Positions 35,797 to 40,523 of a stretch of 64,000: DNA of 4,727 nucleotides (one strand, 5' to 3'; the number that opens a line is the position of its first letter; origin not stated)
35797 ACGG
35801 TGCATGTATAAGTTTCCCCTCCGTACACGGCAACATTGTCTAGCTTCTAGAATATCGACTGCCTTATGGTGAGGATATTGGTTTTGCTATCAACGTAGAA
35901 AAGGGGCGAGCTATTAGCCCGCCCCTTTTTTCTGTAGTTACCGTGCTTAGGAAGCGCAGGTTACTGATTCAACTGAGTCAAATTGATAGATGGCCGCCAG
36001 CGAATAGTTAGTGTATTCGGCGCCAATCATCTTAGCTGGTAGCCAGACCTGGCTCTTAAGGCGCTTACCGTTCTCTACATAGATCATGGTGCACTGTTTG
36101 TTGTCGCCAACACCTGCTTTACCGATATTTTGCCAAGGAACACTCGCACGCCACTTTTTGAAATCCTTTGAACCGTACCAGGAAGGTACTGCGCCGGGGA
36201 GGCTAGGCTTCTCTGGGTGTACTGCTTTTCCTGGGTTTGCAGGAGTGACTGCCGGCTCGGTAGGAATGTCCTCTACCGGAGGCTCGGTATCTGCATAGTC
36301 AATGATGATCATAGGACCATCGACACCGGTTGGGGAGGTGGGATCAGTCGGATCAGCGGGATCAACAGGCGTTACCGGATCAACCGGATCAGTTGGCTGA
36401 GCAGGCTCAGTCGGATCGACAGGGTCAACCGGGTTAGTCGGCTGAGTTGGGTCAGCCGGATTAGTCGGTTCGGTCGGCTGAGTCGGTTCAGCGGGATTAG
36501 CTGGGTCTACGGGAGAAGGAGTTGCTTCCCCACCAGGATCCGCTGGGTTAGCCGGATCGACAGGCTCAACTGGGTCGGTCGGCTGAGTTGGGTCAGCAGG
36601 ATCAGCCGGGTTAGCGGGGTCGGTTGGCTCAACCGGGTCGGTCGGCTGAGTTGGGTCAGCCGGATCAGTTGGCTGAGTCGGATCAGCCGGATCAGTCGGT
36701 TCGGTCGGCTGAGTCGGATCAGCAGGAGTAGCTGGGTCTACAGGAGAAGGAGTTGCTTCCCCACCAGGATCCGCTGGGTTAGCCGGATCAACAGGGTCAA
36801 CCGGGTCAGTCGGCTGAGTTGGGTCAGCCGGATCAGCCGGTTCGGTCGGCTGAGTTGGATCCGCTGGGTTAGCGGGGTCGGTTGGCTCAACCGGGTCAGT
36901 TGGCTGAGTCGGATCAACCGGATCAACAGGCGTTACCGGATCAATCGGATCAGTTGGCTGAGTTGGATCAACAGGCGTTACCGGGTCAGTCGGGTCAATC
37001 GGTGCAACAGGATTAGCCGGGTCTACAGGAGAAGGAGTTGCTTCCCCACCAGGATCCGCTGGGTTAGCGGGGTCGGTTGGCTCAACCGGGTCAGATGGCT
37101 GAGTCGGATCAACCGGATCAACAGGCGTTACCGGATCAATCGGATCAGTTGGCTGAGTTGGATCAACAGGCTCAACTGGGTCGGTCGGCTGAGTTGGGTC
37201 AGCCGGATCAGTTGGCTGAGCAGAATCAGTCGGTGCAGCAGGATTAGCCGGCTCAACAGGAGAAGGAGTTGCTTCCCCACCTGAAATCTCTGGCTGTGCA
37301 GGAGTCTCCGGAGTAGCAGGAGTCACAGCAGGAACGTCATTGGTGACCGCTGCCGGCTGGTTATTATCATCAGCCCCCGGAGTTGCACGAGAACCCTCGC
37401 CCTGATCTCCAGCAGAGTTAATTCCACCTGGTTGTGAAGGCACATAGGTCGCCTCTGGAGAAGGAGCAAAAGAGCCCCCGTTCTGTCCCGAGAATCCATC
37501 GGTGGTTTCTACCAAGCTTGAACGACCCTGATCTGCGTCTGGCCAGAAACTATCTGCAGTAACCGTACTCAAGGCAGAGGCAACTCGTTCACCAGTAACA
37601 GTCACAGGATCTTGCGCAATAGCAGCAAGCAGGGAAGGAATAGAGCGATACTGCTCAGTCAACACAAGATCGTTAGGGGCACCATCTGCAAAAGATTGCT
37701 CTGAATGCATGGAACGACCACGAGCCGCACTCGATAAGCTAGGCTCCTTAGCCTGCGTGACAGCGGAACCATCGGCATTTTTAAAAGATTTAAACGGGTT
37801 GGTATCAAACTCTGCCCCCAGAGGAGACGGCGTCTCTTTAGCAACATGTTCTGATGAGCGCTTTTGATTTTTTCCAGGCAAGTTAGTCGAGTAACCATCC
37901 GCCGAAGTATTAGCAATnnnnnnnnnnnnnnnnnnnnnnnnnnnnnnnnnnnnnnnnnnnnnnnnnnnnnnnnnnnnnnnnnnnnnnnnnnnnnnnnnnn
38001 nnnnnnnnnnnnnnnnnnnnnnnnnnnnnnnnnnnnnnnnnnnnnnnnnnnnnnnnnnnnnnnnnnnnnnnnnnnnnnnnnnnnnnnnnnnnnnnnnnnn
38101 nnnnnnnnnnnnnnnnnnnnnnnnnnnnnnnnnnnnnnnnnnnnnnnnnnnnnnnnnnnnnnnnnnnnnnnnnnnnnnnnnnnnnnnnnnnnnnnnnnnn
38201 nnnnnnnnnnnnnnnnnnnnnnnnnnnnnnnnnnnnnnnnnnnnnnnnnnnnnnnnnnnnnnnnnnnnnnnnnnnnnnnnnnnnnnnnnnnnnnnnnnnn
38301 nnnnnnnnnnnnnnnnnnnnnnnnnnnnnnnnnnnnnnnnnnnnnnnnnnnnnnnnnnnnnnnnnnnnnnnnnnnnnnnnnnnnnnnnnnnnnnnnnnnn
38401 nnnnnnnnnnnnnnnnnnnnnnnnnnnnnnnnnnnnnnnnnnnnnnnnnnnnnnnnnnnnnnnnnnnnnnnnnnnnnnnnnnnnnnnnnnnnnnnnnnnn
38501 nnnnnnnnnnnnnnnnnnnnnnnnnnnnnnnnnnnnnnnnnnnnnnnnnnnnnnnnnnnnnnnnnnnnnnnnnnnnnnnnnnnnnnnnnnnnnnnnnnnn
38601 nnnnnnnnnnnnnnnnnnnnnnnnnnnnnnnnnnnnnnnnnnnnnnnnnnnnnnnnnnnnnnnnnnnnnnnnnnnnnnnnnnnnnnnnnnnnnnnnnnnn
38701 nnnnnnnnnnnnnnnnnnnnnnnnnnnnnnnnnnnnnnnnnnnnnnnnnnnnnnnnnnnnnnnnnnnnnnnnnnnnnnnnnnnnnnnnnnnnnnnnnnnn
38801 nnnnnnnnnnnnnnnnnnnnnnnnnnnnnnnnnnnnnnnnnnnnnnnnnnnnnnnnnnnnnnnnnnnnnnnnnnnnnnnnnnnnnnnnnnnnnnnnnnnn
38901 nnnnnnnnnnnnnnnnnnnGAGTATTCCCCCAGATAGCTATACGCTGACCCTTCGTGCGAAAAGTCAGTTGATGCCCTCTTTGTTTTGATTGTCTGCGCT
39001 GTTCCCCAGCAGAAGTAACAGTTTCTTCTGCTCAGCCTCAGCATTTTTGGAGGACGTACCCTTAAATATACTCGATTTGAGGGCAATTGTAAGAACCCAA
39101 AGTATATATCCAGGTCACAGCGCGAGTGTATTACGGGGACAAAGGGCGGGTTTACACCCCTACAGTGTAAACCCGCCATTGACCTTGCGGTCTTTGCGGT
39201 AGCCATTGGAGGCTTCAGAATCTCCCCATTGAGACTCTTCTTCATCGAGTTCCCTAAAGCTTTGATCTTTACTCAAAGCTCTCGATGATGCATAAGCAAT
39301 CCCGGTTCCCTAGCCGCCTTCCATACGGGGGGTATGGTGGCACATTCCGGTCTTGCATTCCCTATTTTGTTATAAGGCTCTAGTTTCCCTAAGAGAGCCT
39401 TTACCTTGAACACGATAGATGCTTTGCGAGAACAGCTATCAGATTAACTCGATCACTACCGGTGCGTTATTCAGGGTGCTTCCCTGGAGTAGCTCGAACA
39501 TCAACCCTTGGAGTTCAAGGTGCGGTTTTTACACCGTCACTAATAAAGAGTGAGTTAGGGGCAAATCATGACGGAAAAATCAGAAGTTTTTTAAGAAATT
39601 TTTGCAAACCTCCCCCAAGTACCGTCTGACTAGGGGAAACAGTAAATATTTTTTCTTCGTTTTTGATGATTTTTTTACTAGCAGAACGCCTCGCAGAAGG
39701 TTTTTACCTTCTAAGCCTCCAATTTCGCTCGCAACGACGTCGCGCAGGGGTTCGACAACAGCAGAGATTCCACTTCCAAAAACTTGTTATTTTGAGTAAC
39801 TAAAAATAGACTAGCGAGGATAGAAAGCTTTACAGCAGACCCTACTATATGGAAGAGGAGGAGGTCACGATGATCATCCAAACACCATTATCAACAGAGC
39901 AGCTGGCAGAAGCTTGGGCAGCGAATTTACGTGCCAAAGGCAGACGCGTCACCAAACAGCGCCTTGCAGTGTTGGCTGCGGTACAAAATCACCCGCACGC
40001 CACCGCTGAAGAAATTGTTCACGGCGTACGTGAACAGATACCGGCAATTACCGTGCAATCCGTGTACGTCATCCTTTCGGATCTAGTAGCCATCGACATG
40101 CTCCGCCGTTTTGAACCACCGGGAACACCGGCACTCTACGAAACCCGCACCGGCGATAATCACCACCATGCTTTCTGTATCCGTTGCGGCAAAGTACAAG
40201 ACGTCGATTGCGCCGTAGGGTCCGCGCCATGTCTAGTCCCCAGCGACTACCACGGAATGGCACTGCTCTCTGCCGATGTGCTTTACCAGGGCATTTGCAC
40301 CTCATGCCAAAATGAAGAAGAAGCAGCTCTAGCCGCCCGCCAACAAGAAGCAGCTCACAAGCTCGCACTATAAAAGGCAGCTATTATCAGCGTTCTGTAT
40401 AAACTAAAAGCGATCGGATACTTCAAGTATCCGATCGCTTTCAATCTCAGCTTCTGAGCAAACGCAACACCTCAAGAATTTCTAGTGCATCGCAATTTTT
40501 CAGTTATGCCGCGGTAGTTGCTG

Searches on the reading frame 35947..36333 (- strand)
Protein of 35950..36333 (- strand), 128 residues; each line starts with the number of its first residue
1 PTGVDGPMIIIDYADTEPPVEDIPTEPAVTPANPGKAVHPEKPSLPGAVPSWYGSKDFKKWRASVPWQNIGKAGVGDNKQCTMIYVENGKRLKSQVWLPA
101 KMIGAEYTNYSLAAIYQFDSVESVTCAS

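Call 37: search_protein_families(library=pfam, max_evalue=10, proteins=[window:35950-36324:-])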
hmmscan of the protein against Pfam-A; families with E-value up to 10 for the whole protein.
seq(125 aa): 0 families

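Call 47: predict_structure(protein=window:35950-36333:-)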
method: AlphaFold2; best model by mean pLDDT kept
length: 128 residues; sequences in the alignment: 1
mean_pLDDT: 47.8   pTM: 0.35
mean pLDDT of the five models: 47.8, 47.0, 46.6, 44.3, 40.7
residues with pLDDT >= 90: 0; 70-90: 16; 50-70: 35; < 50: 77
segments of 3 or more residues with pLDDT < 50: 1-24, 26-75, 105-107
pLDDT, mean of each block of 10 residues (from residue 1): 33 42 43 38 31 30 34 50 73 69 53 61 67
secondary structure, 60 per line:
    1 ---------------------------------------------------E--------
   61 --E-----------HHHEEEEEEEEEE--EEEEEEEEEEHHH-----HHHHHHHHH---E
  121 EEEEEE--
elements in order: E78-87 E90-99 H108-116 E120-126

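Call 55: find_homologous_proteins(query=window:35950-36333:-, max_evalue=0.01)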
Query seq(128 aa): 2 candidates shared short words with the query, none scored E <= 0.01.

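Call 61: search_protein_representatives(protein=window:35947-36330:-)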
Query: 127 residues. Proteins with E-value up to 0.001 (for the whole library): 7; up to 1e-10: 3; up to 1e-30: 1. The best 7 are listed.
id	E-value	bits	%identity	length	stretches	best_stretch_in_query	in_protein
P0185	2.2e-80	283.4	100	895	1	1-127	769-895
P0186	1.9e-16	76.4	35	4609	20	13-51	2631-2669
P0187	4.6e-16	75.2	40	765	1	14-125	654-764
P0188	3.2e-08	49.8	36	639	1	23-125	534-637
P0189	4.1e-06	43.0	32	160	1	17-125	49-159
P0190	1.1e-04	38.4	30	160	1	35-123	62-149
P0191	1.1e-04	38.4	51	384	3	81-111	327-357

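Call 62: search_protein_families(library=pfam, max_evalue=0.01, proteins=[P0187, P0188, P0189, P0190])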
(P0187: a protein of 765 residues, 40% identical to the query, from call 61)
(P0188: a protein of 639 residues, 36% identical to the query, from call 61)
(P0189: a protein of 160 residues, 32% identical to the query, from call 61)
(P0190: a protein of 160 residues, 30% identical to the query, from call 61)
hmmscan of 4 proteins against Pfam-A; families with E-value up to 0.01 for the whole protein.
P0187 (765 aa): 3 families
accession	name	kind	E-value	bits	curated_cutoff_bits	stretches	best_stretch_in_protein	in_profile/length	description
PF04542.20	Sigma70_r2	-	1.4e-06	28.4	24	1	32-90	1-60/71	Sigma-70 region 2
PF08281.18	Sigma70_r4_2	-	8.3e-06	25.8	25.7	1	127-178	3-54/54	Sigma-70, region 4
PF13490.11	zf-HC2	-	0.00028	21.4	22.2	1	195-228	1-34/35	Putative zinc-finger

P0188 (639 aa): 3 families
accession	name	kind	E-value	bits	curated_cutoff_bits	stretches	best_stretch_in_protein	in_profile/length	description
PF04542.20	Sigma70_r2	-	5.3e-08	33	24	1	32-90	1-60/71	Sigma-70 region 2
PF13490.11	zf-HC2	-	1.5e-06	28.6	22.2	1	195-228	1-34/35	Putative zinc-finger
PF08281.18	Sigma70_r4_2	-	2.6e-05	24.2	25.7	1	129-178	5-54/54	Sigma-70, region 4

P0189 (160 aa): 1 family
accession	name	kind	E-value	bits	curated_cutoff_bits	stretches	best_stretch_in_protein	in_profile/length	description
PF25616.1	PhiKZ_gp35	-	0.0027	17.3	35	0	48-76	130-158/271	Bacteriophage PhiKZ capsid decoration protein gp35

P0190 (160 aa): 1 family
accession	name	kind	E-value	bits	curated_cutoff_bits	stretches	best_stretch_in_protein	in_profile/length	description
PF04886.17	PT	-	0.0035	17.3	26.2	0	15-49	2-34/36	PT disordered repeat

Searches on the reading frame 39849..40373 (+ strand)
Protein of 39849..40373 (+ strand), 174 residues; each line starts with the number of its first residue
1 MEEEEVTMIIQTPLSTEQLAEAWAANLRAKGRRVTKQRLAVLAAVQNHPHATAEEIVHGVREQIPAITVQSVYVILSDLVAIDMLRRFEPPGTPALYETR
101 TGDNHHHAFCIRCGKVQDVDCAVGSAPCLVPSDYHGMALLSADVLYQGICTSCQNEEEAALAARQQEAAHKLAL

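Call 4: search_protein_families(library=pfam, proteins=[window:39849-40373:+])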
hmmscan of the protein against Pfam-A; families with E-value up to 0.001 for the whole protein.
window:39849-40373:+ (174 aa): 1 family
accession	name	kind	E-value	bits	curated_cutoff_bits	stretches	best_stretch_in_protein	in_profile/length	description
PF01475.25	FUR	-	1.8e-18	67.2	23.1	1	30-120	2-94/121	Ferric uptake regulator family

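Call 5: search_protein_families(library=ncbifam, proteins=[window:39849-40373:+])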
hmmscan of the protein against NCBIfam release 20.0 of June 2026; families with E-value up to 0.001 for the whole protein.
window:39849-40373:+ (174 aa): 10 families
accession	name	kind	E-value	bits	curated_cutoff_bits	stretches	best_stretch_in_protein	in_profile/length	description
NF047406.1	TransRegPerRTherm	equivalog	5.3e-19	68.7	200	1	32-156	4-128/130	manganese-dependent transcriptional regulator PerR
NF052545.1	TransRegPerRClab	equivalog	9.3e-16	58.1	180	1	25-156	6-137/138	transcriptional regulator PerR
NF051892.1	TransRegFurBacil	equivalog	5.1e-13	49.3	220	1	25-158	10-148/149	ferric iron uptake transcriptional regulator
NF051891.1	TransRegFurHelico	equivalog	4.4e-12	46.1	200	1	20-155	11-147/148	ferric iron uptake transcriptional regulator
NF045678.1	TransRegIrrA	equivalog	1.4e-09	37.9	150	1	20-144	6-130/138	iron response transcriptional regulator IrrA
NF045677.1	FeRespRegIrr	equivalog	9.6e-09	35.4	170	1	26-144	3-121/127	Fur family transcriptional regulator Irr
NF006999.0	PRK09462.1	equivalog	1.4e-08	34.5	146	1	26-155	7-140/148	ferric iron uptake transcriptional regulator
NF047461.1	FUR_perox_PerRB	exception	2.9e-06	27.2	250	1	32-135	26-130/143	peroxide-responsive transcriptional repressor PerRB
NF047462.1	FUR_perox_PerRA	exception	1.2e-05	25.8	200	1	27-120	12-105/142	peroxide-responsive transcriptional repressor PerRA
NF008646.0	PRK11639.1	equivalog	3.4e-05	23.6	167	1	28-166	18-158/171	zinc uptake transcriptional repressor Zur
